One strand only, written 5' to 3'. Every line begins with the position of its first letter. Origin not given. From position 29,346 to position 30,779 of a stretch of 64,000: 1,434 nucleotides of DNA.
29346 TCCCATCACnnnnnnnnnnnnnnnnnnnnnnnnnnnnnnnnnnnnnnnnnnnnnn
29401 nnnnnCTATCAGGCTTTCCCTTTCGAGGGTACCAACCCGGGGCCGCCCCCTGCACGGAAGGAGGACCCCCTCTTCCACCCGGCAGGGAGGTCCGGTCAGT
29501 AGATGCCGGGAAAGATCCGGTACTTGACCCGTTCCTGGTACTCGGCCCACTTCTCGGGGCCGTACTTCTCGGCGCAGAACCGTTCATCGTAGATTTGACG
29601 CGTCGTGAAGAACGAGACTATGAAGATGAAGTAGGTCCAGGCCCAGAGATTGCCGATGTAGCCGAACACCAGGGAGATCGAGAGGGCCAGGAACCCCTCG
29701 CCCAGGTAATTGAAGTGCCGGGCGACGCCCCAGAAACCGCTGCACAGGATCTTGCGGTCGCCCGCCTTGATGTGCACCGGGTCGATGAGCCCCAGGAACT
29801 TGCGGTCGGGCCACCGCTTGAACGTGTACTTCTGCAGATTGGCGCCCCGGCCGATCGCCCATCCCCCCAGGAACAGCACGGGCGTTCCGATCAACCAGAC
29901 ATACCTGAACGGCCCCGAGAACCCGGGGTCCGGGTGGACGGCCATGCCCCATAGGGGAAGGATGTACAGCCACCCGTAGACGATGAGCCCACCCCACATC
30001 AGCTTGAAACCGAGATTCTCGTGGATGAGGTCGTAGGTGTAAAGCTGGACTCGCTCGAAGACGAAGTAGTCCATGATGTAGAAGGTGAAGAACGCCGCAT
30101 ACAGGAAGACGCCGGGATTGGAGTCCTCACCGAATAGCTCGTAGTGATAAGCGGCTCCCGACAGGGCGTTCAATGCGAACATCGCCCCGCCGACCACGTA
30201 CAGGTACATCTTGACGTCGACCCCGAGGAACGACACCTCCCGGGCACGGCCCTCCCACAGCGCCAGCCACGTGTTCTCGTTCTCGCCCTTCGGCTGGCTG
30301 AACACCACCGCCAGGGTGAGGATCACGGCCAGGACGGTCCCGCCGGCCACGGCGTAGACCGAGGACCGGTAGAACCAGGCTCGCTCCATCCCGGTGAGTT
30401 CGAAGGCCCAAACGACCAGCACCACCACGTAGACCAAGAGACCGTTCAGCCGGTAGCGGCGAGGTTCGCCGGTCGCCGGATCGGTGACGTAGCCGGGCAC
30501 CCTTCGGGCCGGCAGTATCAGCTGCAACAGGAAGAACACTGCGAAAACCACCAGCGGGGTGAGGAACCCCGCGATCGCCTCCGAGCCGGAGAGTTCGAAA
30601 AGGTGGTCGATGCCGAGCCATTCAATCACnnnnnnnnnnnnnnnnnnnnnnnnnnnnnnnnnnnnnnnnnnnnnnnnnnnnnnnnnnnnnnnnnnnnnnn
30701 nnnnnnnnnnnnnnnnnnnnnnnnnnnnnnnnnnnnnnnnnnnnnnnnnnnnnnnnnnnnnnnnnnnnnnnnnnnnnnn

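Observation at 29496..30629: Eukaryote-like sterol reductase (ERG4/ERG24, DHCR7 family) in a bacterial metabolic neighbourhood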

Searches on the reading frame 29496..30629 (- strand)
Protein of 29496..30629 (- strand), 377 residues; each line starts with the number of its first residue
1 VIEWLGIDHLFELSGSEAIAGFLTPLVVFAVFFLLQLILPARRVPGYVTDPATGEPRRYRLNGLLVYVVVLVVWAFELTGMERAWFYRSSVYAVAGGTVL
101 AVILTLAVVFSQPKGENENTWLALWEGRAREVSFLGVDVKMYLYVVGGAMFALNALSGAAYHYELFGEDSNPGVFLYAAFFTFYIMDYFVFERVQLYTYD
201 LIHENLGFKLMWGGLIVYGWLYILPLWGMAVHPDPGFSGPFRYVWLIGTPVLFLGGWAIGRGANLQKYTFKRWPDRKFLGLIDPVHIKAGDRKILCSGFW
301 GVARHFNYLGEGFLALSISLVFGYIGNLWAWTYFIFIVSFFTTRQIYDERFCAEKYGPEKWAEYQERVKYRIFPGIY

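Call 3: search_protein_families(library=pfam, proteins=[window:29496-30629:-], max_evalue=0.01)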
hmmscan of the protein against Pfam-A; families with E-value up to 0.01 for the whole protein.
window:29496-30629:- (377 aa): 2 families
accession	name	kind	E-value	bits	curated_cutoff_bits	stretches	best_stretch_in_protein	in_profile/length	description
PF01222.22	ERG4_ERG24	-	5e-32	111.7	27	1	27-377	76-432/432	Ergosterol biosynthesis ERG4/ERG24 family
PF06966.17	DUF1295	-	0.00026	21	20.4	1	220-368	99-235/235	Protein of unknown function (DUF1295)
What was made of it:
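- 29496..30629 (-): CDS of the 377-aa 'clade B' ERG4/ERG24-fold membrane reductase (stop codon included). Pfam PF01222, 111.7 bits (call 3).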

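Call 4: search_protein_families(library=ncbifam, proteins=[window:29496-30629:-], max_evalue=0.01)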
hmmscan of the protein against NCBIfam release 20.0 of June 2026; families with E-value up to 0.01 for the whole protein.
window:29496-30629:- (377 aa): 0 families

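Call 5: search_solved_structures(query=window:29496-30629:-, max_evalue=1, show_alignments=3)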
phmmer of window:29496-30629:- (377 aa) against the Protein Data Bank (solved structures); distinct sequences matched with E-value up to 1: 3.
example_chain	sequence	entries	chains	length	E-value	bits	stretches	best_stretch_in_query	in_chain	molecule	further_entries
4quv_A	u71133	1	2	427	4.2e-32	114.8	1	35-377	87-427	Delta(14)-sterol reductase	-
9l5r_c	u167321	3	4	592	3.6e-22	82.1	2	137-325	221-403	Delta(14)-sterol reductase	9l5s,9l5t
6ncl_l4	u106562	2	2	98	0.84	11.8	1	64-99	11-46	P13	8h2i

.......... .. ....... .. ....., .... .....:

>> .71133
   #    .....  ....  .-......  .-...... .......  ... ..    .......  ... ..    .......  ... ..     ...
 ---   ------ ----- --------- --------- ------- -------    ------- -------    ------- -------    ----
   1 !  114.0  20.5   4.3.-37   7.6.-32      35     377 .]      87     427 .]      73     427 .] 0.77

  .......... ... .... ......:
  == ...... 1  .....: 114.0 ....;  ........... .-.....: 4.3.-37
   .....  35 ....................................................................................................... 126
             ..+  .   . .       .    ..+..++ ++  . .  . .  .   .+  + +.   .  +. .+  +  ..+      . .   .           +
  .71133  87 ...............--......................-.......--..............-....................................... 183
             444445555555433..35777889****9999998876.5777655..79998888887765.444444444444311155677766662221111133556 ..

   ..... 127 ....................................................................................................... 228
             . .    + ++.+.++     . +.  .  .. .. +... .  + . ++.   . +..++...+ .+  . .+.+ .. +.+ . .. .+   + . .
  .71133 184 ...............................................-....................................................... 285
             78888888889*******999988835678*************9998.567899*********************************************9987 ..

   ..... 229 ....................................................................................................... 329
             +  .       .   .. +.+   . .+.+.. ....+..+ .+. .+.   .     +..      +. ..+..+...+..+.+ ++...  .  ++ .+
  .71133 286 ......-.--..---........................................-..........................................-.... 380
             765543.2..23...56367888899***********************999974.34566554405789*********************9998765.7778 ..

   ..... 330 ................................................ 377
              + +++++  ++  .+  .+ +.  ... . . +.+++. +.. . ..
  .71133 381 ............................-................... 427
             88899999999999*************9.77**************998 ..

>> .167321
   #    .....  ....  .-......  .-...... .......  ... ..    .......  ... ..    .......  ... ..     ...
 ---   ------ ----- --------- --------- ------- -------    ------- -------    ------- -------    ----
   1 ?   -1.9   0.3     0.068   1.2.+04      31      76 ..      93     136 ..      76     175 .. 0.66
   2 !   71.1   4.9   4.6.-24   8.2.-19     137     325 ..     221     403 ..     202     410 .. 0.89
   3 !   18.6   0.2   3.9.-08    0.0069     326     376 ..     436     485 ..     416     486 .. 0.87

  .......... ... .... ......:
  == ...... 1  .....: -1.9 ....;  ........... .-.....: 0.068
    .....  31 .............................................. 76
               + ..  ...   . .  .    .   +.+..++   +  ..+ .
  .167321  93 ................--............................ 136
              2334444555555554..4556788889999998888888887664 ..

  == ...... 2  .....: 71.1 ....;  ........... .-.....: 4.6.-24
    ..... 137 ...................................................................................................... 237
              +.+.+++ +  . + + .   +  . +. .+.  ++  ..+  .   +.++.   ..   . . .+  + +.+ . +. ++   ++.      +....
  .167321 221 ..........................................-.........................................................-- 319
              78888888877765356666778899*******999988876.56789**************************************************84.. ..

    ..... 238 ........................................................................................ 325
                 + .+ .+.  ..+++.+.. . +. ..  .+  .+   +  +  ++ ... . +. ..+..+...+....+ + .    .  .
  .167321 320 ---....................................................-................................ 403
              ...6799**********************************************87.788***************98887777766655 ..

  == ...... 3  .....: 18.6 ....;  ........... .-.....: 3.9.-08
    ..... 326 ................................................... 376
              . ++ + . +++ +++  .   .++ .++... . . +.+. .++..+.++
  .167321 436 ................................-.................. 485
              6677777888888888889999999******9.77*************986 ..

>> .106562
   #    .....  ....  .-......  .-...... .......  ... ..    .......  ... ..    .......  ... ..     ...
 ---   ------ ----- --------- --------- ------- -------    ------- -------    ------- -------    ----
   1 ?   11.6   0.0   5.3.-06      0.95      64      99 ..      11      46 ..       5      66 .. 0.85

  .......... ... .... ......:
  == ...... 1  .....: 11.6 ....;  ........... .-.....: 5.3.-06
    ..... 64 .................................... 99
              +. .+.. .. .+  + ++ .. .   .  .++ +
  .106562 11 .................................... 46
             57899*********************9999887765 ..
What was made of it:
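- Checked: The solved delta14-sterol reductase 4QUV gives E=4e-32 (call 5).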

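Call 6: find_homologous_proteins(query=window:29496-30629:-, max_evalue=0.00001)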
Query window:29496-30629:- (377 aa): 2045 proteins with E <= 0.00001 among 8000 candidates; the best 120 are listed.
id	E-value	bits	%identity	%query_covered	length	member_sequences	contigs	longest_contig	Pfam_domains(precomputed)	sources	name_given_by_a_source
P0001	8.3e-244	827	94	100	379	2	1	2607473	PF01222.23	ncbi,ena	-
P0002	8.8e-242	820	94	100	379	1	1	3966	PF01222.23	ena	-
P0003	1.1e-240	817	94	100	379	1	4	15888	PF01222.23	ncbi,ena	-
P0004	6.1e-239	811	93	100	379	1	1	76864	PF01222.23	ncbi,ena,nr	ncbi:MAG: ergosterol biosynthesis protein [Acidimicrobiia bacterium]|nr:ergosterol biosynthesis prot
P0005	8.0e-239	811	93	100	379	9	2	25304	PF01222.23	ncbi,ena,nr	ncbi:MAG: ergosterol biosynthesis protein [Acidimicrobiia bacterium]|nr:ergosterol biosynthesis prot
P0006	1.0e-238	810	93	100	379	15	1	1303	PF01222.23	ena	-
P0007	9.4e-213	725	81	100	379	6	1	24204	PF06966.18,PF01222.23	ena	-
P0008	2.5e-203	694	78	100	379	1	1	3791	PF06966.18,PF01222.23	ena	-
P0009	1.1e-201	688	78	100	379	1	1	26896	PF06966.18,PF01222.23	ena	-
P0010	1.8e-201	688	78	100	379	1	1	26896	PF06966.18,PF01222.23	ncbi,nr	ncbi:MAG: DUF1295 domain-containing protein [Acidimicrobiaceae bacterium]|nr:DUF1295 domain-containi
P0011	3.4e-201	687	76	100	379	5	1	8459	PF06966.18,PF01222.23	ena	-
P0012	6.3e-200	683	75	100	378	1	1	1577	PF06966.18,PF01222.23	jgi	-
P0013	7.9e-200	682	76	100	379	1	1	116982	PF06966.18,PF01222.23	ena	-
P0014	1.3e-199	682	75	100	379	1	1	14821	PF06966.18,PF01222.23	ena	-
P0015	2.3e-199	681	77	100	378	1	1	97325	PF06966.18,PF01222.23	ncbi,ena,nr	ncbi:MAG: DUF1295 domain-containing protein [Actinomycetia bacterium]|nr:DUF1295 domain-containing p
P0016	3.0e-199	680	78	100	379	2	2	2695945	PF01222.23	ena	-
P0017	5.9e-199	679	76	100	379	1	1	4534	PF06966.18,PF01222.23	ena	-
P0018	6.0e-199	679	78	100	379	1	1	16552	PF01222.23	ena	-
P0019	9.7e-199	679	75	100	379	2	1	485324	PF06966.18,PF01222.23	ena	-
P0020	1.2e-198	678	78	100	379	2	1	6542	PF01222.23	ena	-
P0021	2.5e-198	677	76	100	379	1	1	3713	PF06966.18,PF01222.23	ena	-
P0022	1.3e-197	675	78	100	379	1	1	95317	PF06966.18,PF01222.23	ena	-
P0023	1.8e-197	674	75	100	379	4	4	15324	PF06966.18,PF01222.23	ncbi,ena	-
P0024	2.2e-197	674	77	100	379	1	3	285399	PF01222.23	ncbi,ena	-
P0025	2.2e-197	674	76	100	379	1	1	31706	PF06966.18,PF01222.23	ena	-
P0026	2.4e-197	674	77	100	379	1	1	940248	PF01222.23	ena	-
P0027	4.1e-197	673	75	100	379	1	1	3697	PF06966.18,PF01222.23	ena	-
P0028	9.7e-197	672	78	100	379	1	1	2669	PF06966.18,PF01222.23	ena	-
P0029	9.8e-197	672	77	100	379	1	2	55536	PF01222.23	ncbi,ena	-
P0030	1.0e-196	672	78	100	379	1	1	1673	PF06966.18,PF01222.23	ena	-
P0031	1.3e-196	672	77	100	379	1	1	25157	PF06966.18,PF01222.23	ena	-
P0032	1.3e-196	672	77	100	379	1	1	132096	PF01222.23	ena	-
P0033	1.4e-196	672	77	100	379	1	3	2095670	PF01222.23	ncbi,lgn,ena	-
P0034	1.5e-196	671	77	100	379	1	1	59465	PF01222.23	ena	-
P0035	1.9e-196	671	77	100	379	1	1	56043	PF06966.18,PF01222.23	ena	-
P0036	2.4e-196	671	76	100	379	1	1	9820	PF01222.23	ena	-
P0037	3.0e-196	670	77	100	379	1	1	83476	PF01222.23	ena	-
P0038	3.5e-196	670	77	100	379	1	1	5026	PF06966.18,PF01222.23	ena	-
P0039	4.3e-196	670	77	100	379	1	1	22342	PF06966.18,PF01222.23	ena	-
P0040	6.0e-196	669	76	100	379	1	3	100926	PF01222.23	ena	-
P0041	6.3e-196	669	77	100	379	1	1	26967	PF06966.18,PF01222.23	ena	-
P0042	8.0e-196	669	77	100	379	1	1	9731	PF01222.23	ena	-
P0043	8.2e-196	669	75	100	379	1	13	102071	PF01222.23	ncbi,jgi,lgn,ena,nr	ncbi:MAG: DUF1295 domain-containing protein [Candidatus Dadabacteria bacterium]|nr:DUF1295 domain-co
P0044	8.2e-196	669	75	100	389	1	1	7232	PF06966.18,PF01222.23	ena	-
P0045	9.1e-196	669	77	100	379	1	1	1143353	PF06966.18,PF01222.23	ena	-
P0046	9.7e-196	669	77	100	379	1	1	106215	PF01222.23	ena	-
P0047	1.0e-195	669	76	100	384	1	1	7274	PF06966.18,PF01222.23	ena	-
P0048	1.0e-195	669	77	100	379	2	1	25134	PF01222.23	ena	-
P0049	1.1e-195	669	75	100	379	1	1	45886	PF06966.18,PF01222.23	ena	-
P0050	1.1e-195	668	76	100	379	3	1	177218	PF06966.18,PF01222.23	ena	-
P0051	1.2e-195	668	77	100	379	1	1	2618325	PF06966.18,PF01222.23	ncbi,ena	-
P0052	1.2e-195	668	75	100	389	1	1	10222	PF06966.18,PF01222.23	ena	-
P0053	1.2e-195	668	77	100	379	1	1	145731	PF06966.18,PF01222.23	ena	-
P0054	1.3e-195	668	77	100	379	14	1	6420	PF06966.18,PF01222.23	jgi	-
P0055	1.3e-195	668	76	100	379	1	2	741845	PF01222.23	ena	-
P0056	1.4e-195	668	76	100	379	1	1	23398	PF01222.23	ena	-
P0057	1.4e-195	668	76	100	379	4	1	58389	PF06966.18,PF01222.23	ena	-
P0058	1.4e-195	668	76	100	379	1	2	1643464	PF01222.23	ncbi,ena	-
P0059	1.5e-195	668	76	100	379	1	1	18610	PF06966.18,PF01222.23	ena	-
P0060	1.6e-195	668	76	100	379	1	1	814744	PF01222.23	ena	-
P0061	1.7e-195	668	77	100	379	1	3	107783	PF01222.23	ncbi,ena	-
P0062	1.9e-195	668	76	100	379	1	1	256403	PF01222.23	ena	-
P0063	1.9e-195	668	77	100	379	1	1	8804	PF06966.18,PF01222.23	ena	-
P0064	2.2e-195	668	77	100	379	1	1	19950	PF01222.23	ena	-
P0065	2.2e-195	668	75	100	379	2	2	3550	PF06966.18,PF01222.23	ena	-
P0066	2.6e-195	667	76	100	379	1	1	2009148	PF01222.23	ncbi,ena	-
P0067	2.7e-195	667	77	100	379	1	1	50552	PF01222.23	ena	-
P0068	2.7e-195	667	78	100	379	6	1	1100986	PF06966.18,PF01222.23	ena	-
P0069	2.8e-195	667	77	100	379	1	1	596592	PF06966.18,PF01222.23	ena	-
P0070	3.5e-195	667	77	100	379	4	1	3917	PF06966.18,PF01222.23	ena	-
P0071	3.7e-195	667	76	100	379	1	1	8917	PF06966.18,PF01222.23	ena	-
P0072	3.8e-195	667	76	100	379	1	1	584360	PF01222.23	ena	-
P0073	3.9e-195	667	75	100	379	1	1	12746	PF06966.18,PF01222.23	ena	-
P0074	4.1e-195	667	76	100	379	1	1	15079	PF01222.23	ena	-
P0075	4.4e-195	667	75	100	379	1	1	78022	PF01222.23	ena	-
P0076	4.7e-195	666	77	100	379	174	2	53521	PF06966.18,PF01222.23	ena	-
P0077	4.8e-195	666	75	100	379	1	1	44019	PF01222.23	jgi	-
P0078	5.4e-195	666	77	100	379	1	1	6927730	PF06966.18,PF01222.23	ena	-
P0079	6.8e-195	666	76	100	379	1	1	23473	PF01222.23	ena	-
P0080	6.8e-195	666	76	100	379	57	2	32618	PF01222.23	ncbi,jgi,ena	-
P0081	7.0e-195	666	75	100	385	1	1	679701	PF06966.18,PF01222.23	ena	-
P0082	7.5e-195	666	75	100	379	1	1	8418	PF06966.18,PF01222.23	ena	-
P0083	7.6e-195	666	76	100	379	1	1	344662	PF06966.18,PF01222.23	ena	-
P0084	7.8e-195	666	75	100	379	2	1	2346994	PF01222.23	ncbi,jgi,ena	-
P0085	7.9e-195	666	77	100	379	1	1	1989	PF06966.18,PF01222.23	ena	-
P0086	8.0e-195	666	77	100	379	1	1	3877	PF06966.18,PF01222.23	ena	-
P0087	8.4e-195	666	76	100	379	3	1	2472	PF06966.18,PF01222.23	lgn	-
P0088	9.1e-195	666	75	100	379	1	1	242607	PF06966.18,PF01222.23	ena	-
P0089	9.3e-195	665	76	100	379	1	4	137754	PF06966.18,PF01222.23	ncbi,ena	-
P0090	9.4e-195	665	77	100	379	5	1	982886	PF06966.18,PF01222.23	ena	-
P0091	1.2e-194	665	76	100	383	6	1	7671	PF06966.18,PF01222.23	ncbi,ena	-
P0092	1.2e-194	665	77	100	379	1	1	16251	PF06966.18,PF01222.23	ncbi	-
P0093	1.2e-194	665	76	100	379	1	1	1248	PF01222.23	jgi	jgi:delta14-sterol reductase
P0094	1.3e-194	665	77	100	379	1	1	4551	PF06966.18,PF01222.23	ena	-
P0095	1.7e-194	665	75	100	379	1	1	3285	PF06966.18,PF01222.23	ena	-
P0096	1.9e-194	664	77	100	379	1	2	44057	PF06966.18,PF01222.23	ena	-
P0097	2.2e-194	664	77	100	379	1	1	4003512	PF06966.18,PF01222.23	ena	-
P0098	2.6e-194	664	76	100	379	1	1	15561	PF06966.18,PF01222.23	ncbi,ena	-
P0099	2.6e-194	664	77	100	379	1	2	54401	PF06966.18,PF01222.23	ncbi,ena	-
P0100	2.8e-194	664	77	100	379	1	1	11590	PF06966.18,PF01222.23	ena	-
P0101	3.1e-194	664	74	100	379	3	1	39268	PF06966.18,PF01222.23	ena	-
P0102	3.2e-194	664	74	100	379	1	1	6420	PF01222.23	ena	-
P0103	3.3e-194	664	77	100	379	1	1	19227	PF06966.18,PF01222.23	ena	-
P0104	3.4e-194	664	75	100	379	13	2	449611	PF01222.23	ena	-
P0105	3.5e-194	664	75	100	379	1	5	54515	PF01222.23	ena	-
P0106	3.5e-194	664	77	100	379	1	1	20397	PF06966.18,PF01222.23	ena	-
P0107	3.6e-194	664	76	100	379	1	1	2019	PF06966.18,PF01222.23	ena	-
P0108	3.8e-194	663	77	100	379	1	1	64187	PF06966.18,PF01222.23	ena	-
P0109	3.8e-194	663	74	100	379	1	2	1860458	PF01222.23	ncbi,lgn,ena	-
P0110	4.2e-194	663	76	100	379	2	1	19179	PF06966.18,PF01222.23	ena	-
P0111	4.4e-194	663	77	100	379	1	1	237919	PF06966.18,PF01222.23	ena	-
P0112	5.4e-194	663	75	100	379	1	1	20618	PF06966.18,PF01222.23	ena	-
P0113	5.5e-194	663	76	100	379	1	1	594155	PF06966.18,PF01222.23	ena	-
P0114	6.0e-194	663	75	100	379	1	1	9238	PF01222.23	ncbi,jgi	-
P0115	6.0e-194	663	76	100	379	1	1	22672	PF06966.18,PF01222.23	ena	-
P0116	6.1e-194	663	75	100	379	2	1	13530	PF06966.18,PF01222.23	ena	-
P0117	6.4e-194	663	76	100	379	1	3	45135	PF06966.18,PF01222.23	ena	-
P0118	8.7e-194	662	75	100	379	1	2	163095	PF01222.23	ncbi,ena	-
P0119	8.9e-194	662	77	100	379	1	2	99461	PF06966.18,PF01222.23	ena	-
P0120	9.6e-194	662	75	100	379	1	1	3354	PF01222.23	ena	-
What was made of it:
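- Many NCBI records call relatives 'DUF1295 domain-containing protein' (call 6).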

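Call 7: find_related_loci(query=window:29496-30629:-, collection=genome_contigs, flank=10000)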
Query window:29496-30629:- (377 aa) in genome_contigs; peptide patterns used: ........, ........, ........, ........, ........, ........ (x = any residue, [..] = any of these).
598 stretches matched a pattern (row limit reached: there are more); 553 encode a relative of the query (tblastn E <= 1e-3); the best 80 are kept; 80 distinct loci.
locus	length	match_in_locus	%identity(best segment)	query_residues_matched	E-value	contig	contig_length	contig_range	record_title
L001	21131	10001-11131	97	1-377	0e+0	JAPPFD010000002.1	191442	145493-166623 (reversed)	MAG: bacterium isolate RHO1_bin_22 NODE_121_length_191442_cov_49.840350, whole genome shotgun sequence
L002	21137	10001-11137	94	1-377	0e+0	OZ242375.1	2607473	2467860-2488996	MAG: Acidimicrobiia bacterium isolate e8d0d016-558a-4d92-8aea-5701a62d209a genome assembly, chromosome: 1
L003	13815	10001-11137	93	1-377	0e+0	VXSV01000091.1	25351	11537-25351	MAG: Acidimicrobiia bacterium isolate SB0665_bin_24 NODE_986_length_25351_cov_16.687026, whole genome shotgun sequence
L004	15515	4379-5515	92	1-377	0e+0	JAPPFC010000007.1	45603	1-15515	MAG: bacterium isolate RHO1_bin_21 NODE_1674_length_45603_cov_26.691600, whole genome shotgun sequence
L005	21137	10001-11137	77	1-377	0e+0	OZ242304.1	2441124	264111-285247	MAG: Chloroflexota bacterium isolate c8e22209-6560-437a-ac23-efc6ebaaf561 genome assembly, chromosome: 1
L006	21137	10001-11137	77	1-377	0e+0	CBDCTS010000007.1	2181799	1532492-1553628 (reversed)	MAG: Terriglobia bacterium isolate 6dc17036-7920-4a95-afe7-226df0c4525f genome assembly, contig: contig_6, whole genome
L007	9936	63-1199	77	1-377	0e+0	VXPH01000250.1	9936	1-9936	MAG: Nitrospinota bacterium isolate SB0662_bin_51 NODE_5351_length_9936_cov_29.027426, whole genome shotgun sequence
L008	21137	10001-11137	77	1-377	0e+0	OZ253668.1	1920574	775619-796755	MAG: Thermodesulfobacteriota bacterium isolate f530718b-0ed1-4fd9-8463-ff378a1067cc genome assembly, chromosome: 1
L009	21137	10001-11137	77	1-377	0e+0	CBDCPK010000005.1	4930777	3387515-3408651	MAG: uncultured Candidatus Binatia bacterium isolate e85f1b99-d511-4c74-aca6-82eb56c94599 genome assembly, contig: chrom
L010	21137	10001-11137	77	1-377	0e+0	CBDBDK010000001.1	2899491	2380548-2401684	MAG: uncultured Candidatus Binatia bacterium isolate 2c216906-a703-41c5-82d5-ef5894461506 genome assembly, contig: conti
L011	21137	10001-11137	76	1-377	0e+0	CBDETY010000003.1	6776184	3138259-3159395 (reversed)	MAG: Candidatus Latescibacterota bacterium isolate 4ecebec3-674b-4d24-a34d-cb651c760dca genome assembly, contig: contig_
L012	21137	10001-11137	76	1-377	0e+0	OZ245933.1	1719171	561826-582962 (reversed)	MAG: Thermodesulfobacteriota bacterium isolate 263b4f05-1b2c-42db-935d-865eb6a8296e genome assembly, chromosome: 1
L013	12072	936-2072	77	1-377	0e+0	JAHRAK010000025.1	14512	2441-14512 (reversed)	MAG: Nitrospirales bacterium isolate MEX2-MAG12 k127_280314_2556, whole genome shotgun sequence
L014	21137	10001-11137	76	1-377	0e+0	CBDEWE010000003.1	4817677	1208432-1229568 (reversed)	MAG: uncultured Candidatus Binatia bacterium isolate a8241130-b51f-4fa7-9d5c-c617c4ae5504 genome assembly, contig: conti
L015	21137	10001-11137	77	1-377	0e+0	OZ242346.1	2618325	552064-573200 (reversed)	MAG: Nitrospirales bacterium isolate 9c02dde2-7a43-4f12-96c5-beceef923469 genome assembly, chromosome: 1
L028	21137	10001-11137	73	1-377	0e+0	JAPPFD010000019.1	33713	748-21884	MAG: bacterium isolate RHO1_bin_22 NODE_2406_length_33713_cov_46.168073, whole genome shotgun sequence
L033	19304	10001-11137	75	1-377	0e+0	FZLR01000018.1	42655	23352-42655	Rhodospirillaceae bacterium Spongia_Bin9 genome assembly, contig: NODE_18_length_42655_cov_5.05265, whole genome shotgun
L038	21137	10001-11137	73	1-377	0e+0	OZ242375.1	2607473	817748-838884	MAG: Acidimicrobiia bacterium isolate e8d0d016-558a-4d92-8aea-5701a62d209a genome assembly, chromosome: 1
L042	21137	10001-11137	74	1-377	0e+0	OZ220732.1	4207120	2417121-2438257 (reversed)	MAG: Longimicrobiales bacterium isolate 1657d605-667c-4cd4-94fa-5f7303d281ff genome assembly, chromosome: 1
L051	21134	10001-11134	75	1-377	0e+0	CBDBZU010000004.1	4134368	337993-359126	MAG: bacterium isolate 14075d2c-179b-4e0f-9294-86ba791e4164 genome assembly, contig: contig_4, whole genome shotgun sequ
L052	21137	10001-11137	74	1-377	0e+0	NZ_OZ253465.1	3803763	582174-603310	MAG: Candidatus Palauibacter sp. isolate 5c81fbdf-9277-4adf-92a3-ac9ea19f79ba chromosome 1, complete sequence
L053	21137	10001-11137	75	1-377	0e+0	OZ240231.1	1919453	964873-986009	MAG: Thermodesulfobacteriota bacterium isolate c8c6e5a5-4c4e-4c66-95f7-eb3608dbd0ad genome assembly, chromosome: 1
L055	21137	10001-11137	75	1-377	0e+0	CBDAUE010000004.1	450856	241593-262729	MAG: Thermodesulfobacteriota bacterium isolate 3b7ad66a-591f-4caa-977a-c8e0f9f69ad4 genome assembly, contig: contig_4, w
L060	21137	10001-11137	74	1-377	0e+0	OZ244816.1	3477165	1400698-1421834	MAG: Dehalococcoidia bacterium isolate f2a2dee8-fbed-446a-8eee-262c204d2a39 genome assembly, chromosome: 1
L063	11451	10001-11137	75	1-377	0e+0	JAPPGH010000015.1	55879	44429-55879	MAG: Candidatus Palauibacter rhopaloidicola isolate RHO1_bin_50 NODE_1255_length_55879_cov_393.703138, whole genome shot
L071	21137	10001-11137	74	1-377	0e+0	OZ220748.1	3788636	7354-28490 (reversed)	MAG: Dehalococcoidia bacterium isolate 6c7b36c8-b3ab-4b4c-a352-7e98d29eb5d7 genome assembly, chromosome: 1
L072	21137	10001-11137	76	1-377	0e+0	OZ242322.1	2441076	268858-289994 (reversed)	MAG: Thermodesulfobacteriota bacterium isolate 3e42ac3d-59cd-46c6-8b9e-c6275ce6f8c4 genome assembly, chromosome: 1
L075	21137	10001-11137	75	1-377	0e+0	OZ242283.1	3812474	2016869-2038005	MAG: Dehalococcoidia bacterium isolate d63046ed-7a55-4dc1-8bb2-d3050b7f4681 genome assembly, chromosome: 1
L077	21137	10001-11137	76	1-377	0e+0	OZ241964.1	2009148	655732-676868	MAG: Thermodesulfobacteriota bacterium isolate f5ee5f3d-b5e6-4f91-bea9-ad3977f1f42d genome assembly, chromosome: 1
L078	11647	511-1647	76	1-377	0e+0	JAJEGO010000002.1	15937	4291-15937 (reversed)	MAG: Candidatus Dadabacteria bacterium isolate p16x57bins.17 k141_58037, whole genome shotgun sequence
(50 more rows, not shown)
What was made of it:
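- Bin names and record titles point to sponges (call 7).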
